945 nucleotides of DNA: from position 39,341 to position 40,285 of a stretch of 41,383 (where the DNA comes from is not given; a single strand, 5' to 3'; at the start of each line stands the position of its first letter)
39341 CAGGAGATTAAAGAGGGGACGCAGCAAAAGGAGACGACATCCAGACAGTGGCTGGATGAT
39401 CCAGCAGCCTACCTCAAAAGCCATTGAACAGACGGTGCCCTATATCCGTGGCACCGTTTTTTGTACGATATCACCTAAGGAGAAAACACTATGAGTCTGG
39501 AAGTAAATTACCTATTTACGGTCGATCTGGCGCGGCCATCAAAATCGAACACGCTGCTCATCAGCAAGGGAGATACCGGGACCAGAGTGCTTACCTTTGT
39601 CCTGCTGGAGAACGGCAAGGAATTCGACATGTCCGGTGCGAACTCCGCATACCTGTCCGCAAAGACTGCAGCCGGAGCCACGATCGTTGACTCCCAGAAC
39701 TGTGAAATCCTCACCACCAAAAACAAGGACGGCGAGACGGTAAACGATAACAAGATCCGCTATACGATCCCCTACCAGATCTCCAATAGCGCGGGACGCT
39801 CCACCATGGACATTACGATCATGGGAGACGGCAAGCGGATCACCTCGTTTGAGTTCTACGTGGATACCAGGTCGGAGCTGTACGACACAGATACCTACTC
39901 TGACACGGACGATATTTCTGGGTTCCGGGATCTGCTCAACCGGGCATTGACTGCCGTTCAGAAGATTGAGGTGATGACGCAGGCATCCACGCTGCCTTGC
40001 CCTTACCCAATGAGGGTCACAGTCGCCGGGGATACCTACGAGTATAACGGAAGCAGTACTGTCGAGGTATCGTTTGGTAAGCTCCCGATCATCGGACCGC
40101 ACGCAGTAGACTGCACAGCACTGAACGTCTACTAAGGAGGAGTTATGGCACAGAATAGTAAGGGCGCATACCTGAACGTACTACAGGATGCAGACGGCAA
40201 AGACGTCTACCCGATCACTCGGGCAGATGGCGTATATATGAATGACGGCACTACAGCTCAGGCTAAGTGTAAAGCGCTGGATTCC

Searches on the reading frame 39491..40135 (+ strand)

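Call 79: search_protein_families(library=pfam, proteins=[window:39491-40135:+], max_evalue=0.001)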
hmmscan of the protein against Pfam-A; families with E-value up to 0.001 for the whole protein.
window:39491-40135:+ (214 aa): 1 family
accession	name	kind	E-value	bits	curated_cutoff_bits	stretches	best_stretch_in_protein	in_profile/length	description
PF10651.15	BppU_N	-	3.4e-07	30.5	23.1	1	14-150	10-138/142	BppU N-terminal domain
